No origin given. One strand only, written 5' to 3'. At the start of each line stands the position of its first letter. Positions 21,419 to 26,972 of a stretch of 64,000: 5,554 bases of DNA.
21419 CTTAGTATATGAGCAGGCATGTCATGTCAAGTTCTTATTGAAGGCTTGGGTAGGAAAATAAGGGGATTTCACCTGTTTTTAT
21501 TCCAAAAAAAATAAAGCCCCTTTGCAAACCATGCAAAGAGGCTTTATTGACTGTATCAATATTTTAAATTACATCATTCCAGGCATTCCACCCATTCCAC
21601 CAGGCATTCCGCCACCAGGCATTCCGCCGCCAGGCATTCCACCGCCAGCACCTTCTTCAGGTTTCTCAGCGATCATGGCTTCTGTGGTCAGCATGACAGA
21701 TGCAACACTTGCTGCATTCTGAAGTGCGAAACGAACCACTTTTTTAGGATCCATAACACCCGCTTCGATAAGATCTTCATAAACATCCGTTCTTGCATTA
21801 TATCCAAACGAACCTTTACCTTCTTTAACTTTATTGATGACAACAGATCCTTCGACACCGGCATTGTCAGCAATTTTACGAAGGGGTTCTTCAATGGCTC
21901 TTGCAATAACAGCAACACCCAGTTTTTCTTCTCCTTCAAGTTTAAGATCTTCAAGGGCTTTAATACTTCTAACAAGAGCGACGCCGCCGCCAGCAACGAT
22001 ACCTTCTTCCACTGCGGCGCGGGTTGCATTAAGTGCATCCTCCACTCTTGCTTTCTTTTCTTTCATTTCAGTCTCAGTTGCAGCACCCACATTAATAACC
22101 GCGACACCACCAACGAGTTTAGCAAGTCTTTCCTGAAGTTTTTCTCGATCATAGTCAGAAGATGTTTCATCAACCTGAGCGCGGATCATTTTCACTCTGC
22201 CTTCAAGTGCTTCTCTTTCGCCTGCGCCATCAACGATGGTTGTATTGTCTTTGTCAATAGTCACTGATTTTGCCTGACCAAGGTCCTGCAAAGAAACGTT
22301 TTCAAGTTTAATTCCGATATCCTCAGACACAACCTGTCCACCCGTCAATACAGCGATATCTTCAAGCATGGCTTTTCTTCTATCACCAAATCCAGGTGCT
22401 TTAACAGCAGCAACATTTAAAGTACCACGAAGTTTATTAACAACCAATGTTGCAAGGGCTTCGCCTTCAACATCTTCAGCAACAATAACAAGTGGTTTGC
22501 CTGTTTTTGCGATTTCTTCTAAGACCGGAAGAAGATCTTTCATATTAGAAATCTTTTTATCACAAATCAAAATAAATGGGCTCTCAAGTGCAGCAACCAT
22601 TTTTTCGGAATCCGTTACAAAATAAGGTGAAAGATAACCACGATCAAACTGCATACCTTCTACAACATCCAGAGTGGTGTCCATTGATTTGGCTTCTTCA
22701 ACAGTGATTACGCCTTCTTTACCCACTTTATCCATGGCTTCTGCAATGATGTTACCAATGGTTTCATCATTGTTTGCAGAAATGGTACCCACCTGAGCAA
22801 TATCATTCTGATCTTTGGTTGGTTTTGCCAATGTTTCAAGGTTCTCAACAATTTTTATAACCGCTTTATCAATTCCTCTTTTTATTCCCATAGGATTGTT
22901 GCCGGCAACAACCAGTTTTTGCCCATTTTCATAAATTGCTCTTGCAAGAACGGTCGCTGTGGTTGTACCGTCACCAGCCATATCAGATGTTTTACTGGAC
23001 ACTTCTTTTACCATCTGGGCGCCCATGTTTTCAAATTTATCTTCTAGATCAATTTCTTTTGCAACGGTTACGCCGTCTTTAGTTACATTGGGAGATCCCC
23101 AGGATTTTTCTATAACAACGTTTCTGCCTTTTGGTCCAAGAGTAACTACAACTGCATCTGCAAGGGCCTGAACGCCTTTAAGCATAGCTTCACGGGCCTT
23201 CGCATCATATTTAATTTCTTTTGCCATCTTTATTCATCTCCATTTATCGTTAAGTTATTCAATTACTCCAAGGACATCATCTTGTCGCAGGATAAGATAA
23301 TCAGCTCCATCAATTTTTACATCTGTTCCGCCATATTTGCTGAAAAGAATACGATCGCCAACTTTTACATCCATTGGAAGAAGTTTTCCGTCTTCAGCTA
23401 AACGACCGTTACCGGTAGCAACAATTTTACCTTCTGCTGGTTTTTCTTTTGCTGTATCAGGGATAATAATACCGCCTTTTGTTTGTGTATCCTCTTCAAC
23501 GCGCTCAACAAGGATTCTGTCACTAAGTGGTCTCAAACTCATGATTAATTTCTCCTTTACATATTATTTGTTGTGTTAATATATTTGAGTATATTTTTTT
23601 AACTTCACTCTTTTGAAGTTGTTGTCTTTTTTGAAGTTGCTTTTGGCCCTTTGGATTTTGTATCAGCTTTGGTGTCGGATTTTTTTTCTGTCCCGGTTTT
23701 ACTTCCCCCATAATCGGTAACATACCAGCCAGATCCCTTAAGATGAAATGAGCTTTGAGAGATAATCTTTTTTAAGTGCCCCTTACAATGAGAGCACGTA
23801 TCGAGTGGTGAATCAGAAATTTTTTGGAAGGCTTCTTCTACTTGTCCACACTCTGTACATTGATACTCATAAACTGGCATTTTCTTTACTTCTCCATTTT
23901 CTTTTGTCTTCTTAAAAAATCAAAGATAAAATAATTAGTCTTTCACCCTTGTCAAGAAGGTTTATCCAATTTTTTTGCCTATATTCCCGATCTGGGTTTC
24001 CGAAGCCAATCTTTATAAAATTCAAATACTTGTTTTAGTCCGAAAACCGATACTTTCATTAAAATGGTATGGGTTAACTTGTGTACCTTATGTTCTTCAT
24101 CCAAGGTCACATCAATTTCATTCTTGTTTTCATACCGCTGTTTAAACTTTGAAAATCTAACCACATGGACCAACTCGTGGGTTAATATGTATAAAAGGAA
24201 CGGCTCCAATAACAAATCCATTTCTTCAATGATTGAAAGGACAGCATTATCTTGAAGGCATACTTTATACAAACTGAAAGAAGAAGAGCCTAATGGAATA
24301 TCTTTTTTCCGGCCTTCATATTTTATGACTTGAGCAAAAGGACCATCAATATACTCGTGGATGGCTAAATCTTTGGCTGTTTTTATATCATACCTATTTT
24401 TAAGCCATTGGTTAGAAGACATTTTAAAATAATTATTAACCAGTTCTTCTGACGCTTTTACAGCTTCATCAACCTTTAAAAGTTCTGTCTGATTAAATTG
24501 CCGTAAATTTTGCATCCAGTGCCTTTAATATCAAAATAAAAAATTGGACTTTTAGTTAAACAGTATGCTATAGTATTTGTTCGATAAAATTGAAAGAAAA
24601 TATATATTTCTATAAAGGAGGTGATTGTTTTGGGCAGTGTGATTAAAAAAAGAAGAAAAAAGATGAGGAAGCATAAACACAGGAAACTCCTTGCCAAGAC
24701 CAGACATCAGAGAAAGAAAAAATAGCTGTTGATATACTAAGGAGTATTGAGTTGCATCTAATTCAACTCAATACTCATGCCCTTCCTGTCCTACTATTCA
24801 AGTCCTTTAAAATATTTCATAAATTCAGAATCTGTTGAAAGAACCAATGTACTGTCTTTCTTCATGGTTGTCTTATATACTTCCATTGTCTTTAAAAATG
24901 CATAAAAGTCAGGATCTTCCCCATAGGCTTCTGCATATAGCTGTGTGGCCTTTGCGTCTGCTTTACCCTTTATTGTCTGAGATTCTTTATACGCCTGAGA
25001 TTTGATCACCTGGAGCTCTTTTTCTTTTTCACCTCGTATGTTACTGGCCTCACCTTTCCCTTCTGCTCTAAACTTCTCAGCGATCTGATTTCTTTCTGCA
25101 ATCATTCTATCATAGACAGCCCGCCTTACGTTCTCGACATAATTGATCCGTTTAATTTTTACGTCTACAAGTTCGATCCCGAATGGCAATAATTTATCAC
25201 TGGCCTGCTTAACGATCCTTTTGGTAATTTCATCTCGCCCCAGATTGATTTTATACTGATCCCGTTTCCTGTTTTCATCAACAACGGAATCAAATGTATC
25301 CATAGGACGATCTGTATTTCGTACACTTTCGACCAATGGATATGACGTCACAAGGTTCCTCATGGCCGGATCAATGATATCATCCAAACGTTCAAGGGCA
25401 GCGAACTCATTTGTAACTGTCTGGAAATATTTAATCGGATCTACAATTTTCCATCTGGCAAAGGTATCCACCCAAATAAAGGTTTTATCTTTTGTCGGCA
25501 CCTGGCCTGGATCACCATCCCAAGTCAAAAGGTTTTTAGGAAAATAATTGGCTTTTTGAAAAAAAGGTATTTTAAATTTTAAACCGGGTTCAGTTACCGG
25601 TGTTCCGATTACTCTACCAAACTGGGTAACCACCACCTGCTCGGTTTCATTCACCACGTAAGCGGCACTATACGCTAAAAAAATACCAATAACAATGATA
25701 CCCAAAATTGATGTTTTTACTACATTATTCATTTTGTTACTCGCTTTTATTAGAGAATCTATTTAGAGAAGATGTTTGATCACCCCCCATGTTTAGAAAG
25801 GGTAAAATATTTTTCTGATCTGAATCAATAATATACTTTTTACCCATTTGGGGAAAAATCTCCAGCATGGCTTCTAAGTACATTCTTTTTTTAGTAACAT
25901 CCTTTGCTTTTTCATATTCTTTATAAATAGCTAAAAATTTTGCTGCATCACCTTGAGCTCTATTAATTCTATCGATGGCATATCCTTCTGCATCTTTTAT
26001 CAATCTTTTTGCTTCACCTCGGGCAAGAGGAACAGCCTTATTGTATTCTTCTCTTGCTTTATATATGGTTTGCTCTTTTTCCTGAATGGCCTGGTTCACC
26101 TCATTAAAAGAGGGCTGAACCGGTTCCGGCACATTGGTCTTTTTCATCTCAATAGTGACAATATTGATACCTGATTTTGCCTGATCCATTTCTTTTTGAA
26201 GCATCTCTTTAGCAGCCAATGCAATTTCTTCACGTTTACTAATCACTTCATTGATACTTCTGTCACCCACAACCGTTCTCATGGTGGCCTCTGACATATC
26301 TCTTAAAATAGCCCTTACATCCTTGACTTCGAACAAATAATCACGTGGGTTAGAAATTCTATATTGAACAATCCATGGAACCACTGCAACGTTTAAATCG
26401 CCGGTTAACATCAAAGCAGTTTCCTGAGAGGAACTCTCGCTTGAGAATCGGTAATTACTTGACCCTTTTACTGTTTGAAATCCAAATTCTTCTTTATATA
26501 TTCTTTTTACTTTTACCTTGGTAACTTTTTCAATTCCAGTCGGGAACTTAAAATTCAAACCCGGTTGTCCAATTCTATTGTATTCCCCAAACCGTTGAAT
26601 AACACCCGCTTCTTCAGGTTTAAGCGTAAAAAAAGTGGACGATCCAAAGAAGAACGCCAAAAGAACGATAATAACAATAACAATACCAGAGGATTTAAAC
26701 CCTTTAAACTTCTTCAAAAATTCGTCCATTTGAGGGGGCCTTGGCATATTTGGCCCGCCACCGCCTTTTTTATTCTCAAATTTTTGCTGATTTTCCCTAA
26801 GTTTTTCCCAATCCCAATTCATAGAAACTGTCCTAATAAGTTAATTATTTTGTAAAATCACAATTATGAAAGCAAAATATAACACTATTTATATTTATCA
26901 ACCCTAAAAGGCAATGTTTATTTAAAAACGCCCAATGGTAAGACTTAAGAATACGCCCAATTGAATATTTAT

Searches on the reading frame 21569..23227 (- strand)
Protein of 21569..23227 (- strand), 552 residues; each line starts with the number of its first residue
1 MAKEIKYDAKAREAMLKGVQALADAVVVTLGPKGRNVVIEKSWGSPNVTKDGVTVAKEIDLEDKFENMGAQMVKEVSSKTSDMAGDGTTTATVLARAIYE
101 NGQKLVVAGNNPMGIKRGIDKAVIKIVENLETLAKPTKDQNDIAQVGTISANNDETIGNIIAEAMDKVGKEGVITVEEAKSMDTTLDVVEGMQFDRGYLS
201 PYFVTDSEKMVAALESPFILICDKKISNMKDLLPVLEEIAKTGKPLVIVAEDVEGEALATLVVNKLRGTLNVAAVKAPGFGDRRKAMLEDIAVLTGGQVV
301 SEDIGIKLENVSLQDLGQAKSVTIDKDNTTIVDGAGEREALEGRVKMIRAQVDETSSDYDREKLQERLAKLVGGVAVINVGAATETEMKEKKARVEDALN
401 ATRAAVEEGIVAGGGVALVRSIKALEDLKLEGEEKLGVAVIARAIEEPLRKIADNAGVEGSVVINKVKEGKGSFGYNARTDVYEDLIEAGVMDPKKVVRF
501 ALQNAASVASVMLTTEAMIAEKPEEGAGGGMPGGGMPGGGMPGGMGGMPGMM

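Call 73: search_protein_families(library=pfam, proteins=[window:21569-23227:-], max_evalue=0.001)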
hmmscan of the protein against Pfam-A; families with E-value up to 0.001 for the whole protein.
window:21569-23227:- (552 aa): 1 family
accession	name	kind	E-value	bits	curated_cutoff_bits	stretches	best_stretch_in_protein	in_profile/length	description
PF00118.29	Cpn60_TCP1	-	6.1e-77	259.8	34.3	1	22-522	1-489/490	TCP-1/cpn60 chaperonin family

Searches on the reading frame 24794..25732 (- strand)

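Call 73: search_protein_families(library=pfam, proteins=[window:24794-25732:-], max_evalue=0.001)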
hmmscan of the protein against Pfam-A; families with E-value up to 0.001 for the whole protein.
window:24794-25732:- (312 aa): 1 family
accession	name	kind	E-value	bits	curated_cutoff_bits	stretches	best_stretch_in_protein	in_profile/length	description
PF01145.31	Band_7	-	3.2e-29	102.7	23.6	1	26-225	2-174/176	SPFH domain / Band 7 family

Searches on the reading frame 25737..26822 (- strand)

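Call 77: search_protein_families(library=pfam, proteins=[window:25737-26822:-], max_evalue=0.00001)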
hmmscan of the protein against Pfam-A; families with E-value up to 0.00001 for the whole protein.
window:25737-26822:- (361 aa): 1 family
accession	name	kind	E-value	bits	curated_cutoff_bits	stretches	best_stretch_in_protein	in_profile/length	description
PF01145.31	Band_7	-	6.9e-25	88.5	23.6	1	66-259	2-175/176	SPFH domain / Band 7 family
